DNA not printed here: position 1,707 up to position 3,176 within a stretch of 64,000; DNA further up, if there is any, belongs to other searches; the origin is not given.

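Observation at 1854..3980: HD-phosphohydrolase plus single-polypeptide DarT-macrodomain fusion: candidate undescribed DNA ADP-ribosylation module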

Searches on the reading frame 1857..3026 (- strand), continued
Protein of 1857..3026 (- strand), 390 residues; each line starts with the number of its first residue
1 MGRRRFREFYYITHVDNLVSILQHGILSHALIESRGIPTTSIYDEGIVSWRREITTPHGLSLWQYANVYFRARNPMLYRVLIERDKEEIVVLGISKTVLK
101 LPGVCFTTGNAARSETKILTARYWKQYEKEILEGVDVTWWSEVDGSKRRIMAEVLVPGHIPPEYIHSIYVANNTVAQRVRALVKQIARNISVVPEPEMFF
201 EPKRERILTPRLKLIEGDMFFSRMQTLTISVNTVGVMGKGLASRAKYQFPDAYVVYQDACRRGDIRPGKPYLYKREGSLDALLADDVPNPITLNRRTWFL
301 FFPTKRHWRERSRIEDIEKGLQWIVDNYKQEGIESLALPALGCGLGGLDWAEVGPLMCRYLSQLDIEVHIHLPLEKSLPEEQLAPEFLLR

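Call 23: find_encoding_contigs(protein=P0001, flank=10000, max_places=4)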
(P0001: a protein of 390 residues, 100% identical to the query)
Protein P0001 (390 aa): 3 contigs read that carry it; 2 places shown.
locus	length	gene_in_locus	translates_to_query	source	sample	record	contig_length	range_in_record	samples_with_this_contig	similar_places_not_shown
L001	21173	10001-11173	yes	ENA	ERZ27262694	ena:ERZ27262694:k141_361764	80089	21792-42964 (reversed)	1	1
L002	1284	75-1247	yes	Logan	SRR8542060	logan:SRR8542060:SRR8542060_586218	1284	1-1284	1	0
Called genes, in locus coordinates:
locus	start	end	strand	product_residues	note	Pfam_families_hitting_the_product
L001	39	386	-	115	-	-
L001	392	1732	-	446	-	PF13091:PLDc_2, PF00614:PLDc (faint), PF11495:TrmB_EBD_N (weak), PF13091:PLDc_2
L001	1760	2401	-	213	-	-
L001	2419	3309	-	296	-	PF00491:Arginase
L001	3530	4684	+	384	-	PF00285:Citrate_synt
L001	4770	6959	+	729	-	PF00483:NTP_transferase, PF12804:NTP_transf_3, PF02878:PGM_PMM_I, PF02879:PGM_PMM_II, PF02880:PGM_PMM_III, PF00408:PGM_PMM_IV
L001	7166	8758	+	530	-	PF00501:AMP-binding, PF13193:AMP-binding_C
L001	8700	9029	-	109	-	-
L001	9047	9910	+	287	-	PF01966:HD (weak)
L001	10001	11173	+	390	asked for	PF14487:DarT, PF01661:Macro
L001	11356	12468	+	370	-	PF05222:AlaDh_PNT_N, PF03446:NAD_binding_2 (faint), PF03807:F420_oxidored (faint), PF01262:AlaDh_PNT_C, PF02826:2-Hacid_dh_C (faint), PF02737:3HCDH_N (weak)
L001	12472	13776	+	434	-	PF01144:CoA_trans (faint), PF02550:AcetylCoA_hydro, PF13336:AcetylCoA_hyd_C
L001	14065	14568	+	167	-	PF01584:CheW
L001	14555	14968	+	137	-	-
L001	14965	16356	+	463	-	PF00015:MCPsignal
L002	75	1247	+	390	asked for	PF14487:DarT, PF01661:Macro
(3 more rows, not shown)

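Call 25: find_related_loci(query=A1, collection=genome_contigs, flank=6000)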
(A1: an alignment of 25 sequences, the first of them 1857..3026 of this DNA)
Query A1 (390 aa) in genome_contigs; peptide patterns used: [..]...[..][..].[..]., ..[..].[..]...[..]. (x = any residue, [..] = any of these).
318 stretches matched a pattern; 301 encode a relative of the query (tblastn E <= 1e-3); the best 80 are kept; 80 distinct loci.
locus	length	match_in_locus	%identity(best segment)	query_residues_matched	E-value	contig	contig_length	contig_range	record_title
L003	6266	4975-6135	69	4-389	0e+0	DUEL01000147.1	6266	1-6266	MAG TPA_asm: Thermoflexia bacterium isolate J88 Contig147, whole genome shotgun sequence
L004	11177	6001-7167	68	4-389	2e-178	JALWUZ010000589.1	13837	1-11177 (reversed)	MAG: Anaerolineae bacterium isolate T2_maxbin2_scaf2bin.042 T2_NODE_4855_length_13837_cov_2.618891, whole genome shotgun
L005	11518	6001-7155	70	4-390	2e-178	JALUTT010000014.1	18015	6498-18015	MAG: Anaerolineae bacterium isolate 128-326_maxbin2_scaf2bin.035 128-326_scaffold_1283_c1, whole genome shotgun sequence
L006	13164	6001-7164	64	4-390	6e-172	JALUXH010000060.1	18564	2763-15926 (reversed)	MAG: Anaerolineales bacterium isolate 131-447_metabat1_scaf2bin.027 131-447_scaffold_1590_c1, whole genome shotgun seque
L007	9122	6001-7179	66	1-389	2e-176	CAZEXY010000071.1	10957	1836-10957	MAG TPA_asm: uncultured Anaerolineae bacterium isolate SRP163575_co1_279 genome assembly, contig: NODE_13207_length_1095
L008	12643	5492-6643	59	4-390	2e-150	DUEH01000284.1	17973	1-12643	MAG TPA_asm: Chloroflexi bacterium isolate G576 Contig284, whole genome shotgun sequence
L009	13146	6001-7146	59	7-390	3e-150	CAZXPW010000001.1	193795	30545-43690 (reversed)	MAG TPA_asm: uncultured Pirellulales bacterium isolate binchicken_co44_206 genome assembly, contig: NODE_74_length_19379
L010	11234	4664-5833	59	1-389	6e-150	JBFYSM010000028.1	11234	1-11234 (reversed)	MAG: Chloroflexota bacterium isolate PPR_0240 k121_1663369, whole genome shotgun sequence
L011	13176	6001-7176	58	1-390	2e-149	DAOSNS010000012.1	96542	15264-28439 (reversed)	MAG TPA_asm: Anaerolineae bacterium isolate AMR_MDS_2365 NODE_210_length_96542_cov_106.060070, whole genome shotgun sequ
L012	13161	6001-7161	56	1-389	3e-147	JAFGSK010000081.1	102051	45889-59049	MAG: candidate division WOR-3 bacterium isolate Zod_Metabat.887 k87_12747899, whole genome shotgun sequence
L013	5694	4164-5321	57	5-389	1e-147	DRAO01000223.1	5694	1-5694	MAG TPA_asm: Chloroflexota bacterium isolate HyVt-206 Ga0116200_10005617, whole genome shotgun sequence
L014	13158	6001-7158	56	1-390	1e-145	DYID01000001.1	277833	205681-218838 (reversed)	MAG TPA_asm: Anaerolinea sp. isolate TT109_57_62 Afr_mines_TT109_14_length_277833_cov_25_891280, whole genome shotgun se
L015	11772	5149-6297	57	5-389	2e-145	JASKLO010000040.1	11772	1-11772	MAG: Thermosipho sp. (in: thermotogales) isolate DJKA76_ANT21_bin.24 scaffold_743, whole genome shotgun sequence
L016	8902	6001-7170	56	1-389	4e-145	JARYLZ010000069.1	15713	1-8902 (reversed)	MAG: Bacteroidota bacterium isolate A05DMB-I-19 NODE_69_length_15713_cov_4.591456, whole genome shotgun sequence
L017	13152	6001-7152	56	3-389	1e-144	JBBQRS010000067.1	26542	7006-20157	MAG: Anaerolineae bacterium isolate Co_metawrap_1702 Cmw_1702_k141_7191838_length_26542_cov_17.9986, whole genome shotgu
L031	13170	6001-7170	54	1-389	5e-142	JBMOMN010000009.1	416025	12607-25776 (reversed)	MAG: Chloroflexota bacterium isolate Betzabe_MAG051 MAG051_9, whole genome shotgun sequence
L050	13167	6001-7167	55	2-389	7e-140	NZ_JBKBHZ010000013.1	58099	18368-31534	MAG: Thermosynechococcus sp. isolate 21I_052.bin.3 NODE_13_length_58099_cov_123.823963, whole genome shotgun sequence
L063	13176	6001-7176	54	1-389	5e-139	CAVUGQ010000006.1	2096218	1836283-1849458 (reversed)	MAG: Candidatus Bathyarchaeota archaeon isolate MFD02416.bin.1.348 genome assembly, contig: contig_3136, whole genome sh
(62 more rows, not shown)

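Call 48: search_protein_families(library=pfam, proteins=[L050:7180-8778:+, L063:9787-12795:+, L031:4033-5925:+], max_evalue=0.001)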
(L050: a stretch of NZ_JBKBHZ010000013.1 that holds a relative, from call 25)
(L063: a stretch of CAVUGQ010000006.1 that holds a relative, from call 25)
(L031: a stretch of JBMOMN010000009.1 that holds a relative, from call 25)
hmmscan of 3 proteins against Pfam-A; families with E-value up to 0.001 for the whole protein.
L050:7180-8778:+ (533 aa): 3 families
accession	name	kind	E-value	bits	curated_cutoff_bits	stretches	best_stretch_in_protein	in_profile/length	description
PF07669.17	Eco57I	-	2.3e-37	129.2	25.3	1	88-276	2-171/171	Eco57I restriction-modification methylase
PF02384.22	N6_Mtase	-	1.8e-05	24.7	20.4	0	20-106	26-97/311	N-6 DNA Methylase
PF20473.4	MmeI_Mtase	-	7.8e-05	22.4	27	0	45-109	20-85/259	MmeI, DNA-methyltransferase domain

L063:9787-12795:+ (1003 aa): 3 families
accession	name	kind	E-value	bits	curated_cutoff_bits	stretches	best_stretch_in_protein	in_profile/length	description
PF00271.37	Helicase_C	-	6e-18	65.6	23.5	1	746-844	17-109/110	Helicase conserved C-terminal domain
PF00270.35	DEAD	-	9.1e-15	55.2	26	1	384-463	6-76/167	DEAD/DEAH box helicase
PF22590.2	Cas3-like_C_2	-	0.00068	20.3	27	0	749-845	7-105/106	CRISPR-associated nuclease/helicase Cas3, C-terminal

L031:4033-5925:+ (631 aa): 4 families
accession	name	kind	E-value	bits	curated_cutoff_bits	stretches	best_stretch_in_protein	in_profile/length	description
PF01380.27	SIS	-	6.6e-46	155.8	25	2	299-425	2-128/131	SIS domain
PF13537.11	GATase_7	-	2.1e-11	44.4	25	1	96-189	10-95/123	Glutamine amidotransferase domain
PF13522.11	GATase_6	-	1.2e-10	41.9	27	1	80-176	11-96/130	Glutamine amidotransferase domain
PF13580.11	SIS_2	-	0.00024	21.6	27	0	336-383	91-136/138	SIS domain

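Call 49: find_encoding_contigs(protein=P0002, flank=5000, max_places=3)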
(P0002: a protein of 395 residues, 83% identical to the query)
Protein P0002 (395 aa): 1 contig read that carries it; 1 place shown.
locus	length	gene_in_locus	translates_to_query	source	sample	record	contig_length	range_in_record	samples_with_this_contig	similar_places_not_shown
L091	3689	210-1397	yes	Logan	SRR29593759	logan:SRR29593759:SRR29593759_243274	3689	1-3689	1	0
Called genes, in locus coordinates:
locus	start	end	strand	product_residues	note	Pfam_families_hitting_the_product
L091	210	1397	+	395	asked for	PF14487:DarT, PF01661:Macro (weak)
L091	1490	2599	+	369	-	PF05222:AlaDh_PNT_N, PF01262:AlaDh_PNT_C, PF07992:Pyr_redox_2 (weak), PF02737:3HCDH_N (weak)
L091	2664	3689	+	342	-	?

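Call 50: find_related_loci(query=A1, collection=viral_contigs, flank=6000)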
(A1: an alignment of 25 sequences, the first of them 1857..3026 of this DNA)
Query A1 (390 aa) in viral_contigs; peptide patterns used: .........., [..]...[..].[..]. (x = any residue, [..] = any of these).
162 stretches matched a pattern; 135 encode a relative of the query (tblastn E <= 1e-3); the best 80 are kept; 80 distinct loci.
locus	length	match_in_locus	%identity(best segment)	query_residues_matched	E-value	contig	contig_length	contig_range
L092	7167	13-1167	56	3-389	3e-140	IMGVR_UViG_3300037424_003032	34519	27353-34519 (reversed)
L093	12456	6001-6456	41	203-376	1e-32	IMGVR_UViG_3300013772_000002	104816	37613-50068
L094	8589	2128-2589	41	202-373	1e-32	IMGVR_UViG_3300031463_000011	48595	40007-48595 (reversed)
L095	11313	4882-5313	40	216-373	1e-30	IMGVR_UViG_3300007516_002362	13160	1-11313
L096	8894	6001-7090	37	8-373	3e-34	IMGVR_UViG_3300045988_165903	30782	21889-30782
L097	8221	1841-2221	41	212-353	3e-30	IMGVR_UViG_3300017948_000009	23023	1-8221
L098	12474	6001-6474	36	212-385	8e-30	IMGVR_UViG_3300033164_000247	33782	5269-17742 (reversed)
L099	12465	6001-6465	35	203-373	3e-30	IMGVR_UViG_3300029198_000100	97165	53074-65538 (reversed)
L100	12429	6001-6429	39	217-373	5e-30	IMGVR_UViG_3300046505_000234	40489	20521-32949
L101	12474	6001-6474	36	212-385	8e-30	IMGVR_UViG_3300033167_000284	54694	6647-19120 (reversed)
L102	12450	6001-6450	38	216-377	6e-30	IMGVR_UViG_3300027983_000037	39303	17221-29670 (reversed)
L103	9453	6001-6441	41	212-377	1e-29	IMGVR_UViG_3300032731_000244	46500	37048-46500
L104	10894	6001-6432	38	213-373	6e-30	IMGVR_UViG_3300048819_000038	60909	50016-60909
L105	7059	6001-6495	38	208-385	2e-29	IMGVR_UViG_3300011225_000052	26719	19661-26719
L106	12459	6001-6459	37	205-372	2e-29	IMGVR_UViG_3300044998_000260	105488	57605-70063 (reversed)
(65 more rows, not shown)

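Call 59: search_protein_families(library=pfam, alignment_id=A3, max_evalue=0.00001)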
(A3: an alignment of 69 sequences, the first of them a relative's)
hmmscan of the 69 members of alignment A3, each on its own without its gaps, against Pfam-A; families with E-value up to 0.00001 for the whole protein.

A. member 1, L003:3268-4326:+ (353 aa): 4 families
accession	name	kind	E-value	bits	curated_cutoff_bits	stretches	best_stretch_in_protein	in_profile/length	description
PF01381.28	HTH_3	-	3.2e-16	59.5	23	1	7-61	1-55/55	Helix-turn-helix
PF06114.19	Peptidase_M78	-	3.4e-14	53.1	22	1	177-267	25-122/123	IrrE N-terminal-like domain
PF13560.12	HTH_31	-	3.7e-14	53.2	27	1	3-57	2-57/64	Helix-turn-helix domain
PF12844.13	HTH_19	-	2.3e-09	37.4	30.2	1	4-63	1-60/64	Helix-turn-helix domain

B. families by the number of members that match (of 69 scanned): 98 families (the first 25 are shown)
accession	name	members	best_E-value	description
PF00271.37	Helicase_C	4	3.4e-20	Helicase conserved C-terminal domain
PF01979.26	Amidohydro_1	3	8.4e-57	Amidohydrolase family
PF01380.27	SIS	3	6.6e-46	SIS domain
PF00270.35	DEAD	3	8.8e-34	DEAD/DEAH box helicase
PF04851.21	ResIII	3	2.2e-31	Type III restriction enzyme, res subunit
PF07969.17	Amidohydro_3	3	8.1e-21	Amidohydrolase family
PF13537.11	GATase_7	3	2.1e-11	Glutamine amidotransferase domain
PF13522.11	GATase_6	3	6.2e-11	Glutamine amidotransferase domain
PF20473.4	MmeI_Mtase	3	1.4e-07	MmeI, DNA-methyltransferase domain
PF16653.10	Sacchrp_dh_C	2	7.1e-38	Saccharopine dehydrogenase C-terminal domain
PF21343.2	ACAD9-ACADV_C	2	3.4e-27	ACAD9/ACADV, C-terminal domain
PF09369.15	MZB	2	1.1e-24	MrfA Zn-binding domain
PF03435.24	Sacchrp_dh_NADP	2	5.3e-21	Saccharopine dehydrogenase NADP binding domain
PF04055.27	Radical_SAM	2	1.8e-16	Radical SAM superfamily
PF13401.12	AAA_22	2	2.6e-15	AAA domain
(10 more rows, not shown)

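Call 60: search_protein_families(library=pfam, alignment_id=A4, max_evalue=0.00001)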
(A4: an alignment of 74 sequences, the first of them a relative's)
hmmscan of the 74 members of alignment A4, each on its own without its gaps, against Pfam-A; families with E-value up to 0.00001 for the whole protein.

A. member 1, L004:7217-8281:+ (355 aa): 0 families

B. families by the number of members that match (of 74 scanned): 118 families (the first 25 are shown)
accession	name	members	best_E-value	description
PF07669.17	Eco57I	6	6.7e-39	Eco57I restriction-modification methylase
PF21850.2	DUF6909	2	1.1e-209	Family of unknown function (DUF6909)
PF07690.21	MFS_1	2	4.5e-68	Major Facilitator Superfamily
PF00676.26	E1_dh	2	2e-53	Dehydrogenase E1 component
PF02780.25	Transketolase_C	2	7.2e-36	Transketolase, C-terminal domain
PF02779.29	Transket_pyr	2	5.8e-33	Transketolase, pyrimidine binding domain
PF13304.12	AAA_21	2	2.5e-28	AAA domain, putative AbiEii toxin, Type IV TA system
PF03441.19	FAD_binding_7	2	2.2e-26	FAD binding domain of DNA photolyase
PF13175.12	AAA_15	2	1.3e-18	AAA ATPase domain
PF12832.13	MFS_1_like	2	4.2e-17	MFS_1 like family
PF05977.19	MFS_3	2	2e-16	Transmembrane secretion effector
PF04055.27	Radical_SAM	2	1.9e-15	Radical SAM superfamily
PF00083.30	Sugar_tr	2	2.6e-12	Sugar (and other) transporter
PF01306.25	LacY_symp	2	2e-08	LacY proton/sugar symporter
PF02463.25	SMC_N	2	3.3e-07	RecF/RecN/SMC N terminal domain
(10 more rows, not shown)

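Call 70: predict_structure(alignment_id=A1)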
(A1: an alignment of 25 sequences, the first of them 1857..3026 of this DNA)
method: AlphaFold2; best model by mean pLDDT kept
length: 390 residues; sequences in the alignment: 25
mean_pLDDT: 85.5   pTM: 0.80
mean pLDDT of the five models: 85.5, 81.7, 78.8, 75.0, 73.9
residues with pLDDT >= 90: 209; 70-90: 131; 50-70: 27; < 50: 23
segments of 3 or more residues with pLDDT < 50: 1-3, 278-295
pLDDT, mean of each block of 10 residues (from residue 1): 70 96 95 94 76 92 95 87 88 96 95 89 93 83 80 96 97 95 85 92 90 88 84 69 65 84 88 67 38 59 87 93 97 92 78 95 96 75 92
secondary structure, 60 per line:
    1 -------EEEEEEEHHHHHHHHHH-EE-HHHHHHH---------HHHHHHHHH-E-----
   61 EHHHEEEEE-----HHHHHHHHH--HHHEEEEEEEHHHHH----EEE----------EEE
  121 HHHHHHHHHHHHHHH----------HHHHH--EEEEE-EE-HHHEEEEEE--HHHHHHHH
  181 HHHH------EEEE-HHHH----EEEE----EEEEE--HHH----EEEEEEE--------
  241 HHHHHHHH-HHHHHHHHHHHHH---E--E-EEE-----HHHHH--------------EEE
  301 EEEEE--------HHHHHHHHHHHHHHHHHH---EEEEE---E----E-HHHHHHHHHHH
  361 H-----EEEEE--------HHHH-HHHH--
elements in order: E8-14 H15-24 H29-35 H45-53 E65-69 H75-83 E89-95 H96-100 E105-107 E118-120 H121-135 H146-150 E153-157 E165-170 H173-184 E191-194 H196-199 E204-207 E212-216 E226-232 H241-248 H250-262 E271-273 H279-283 E298-305 H314-331 E335-339 H350-361 E367-371 H380-383 H385-388
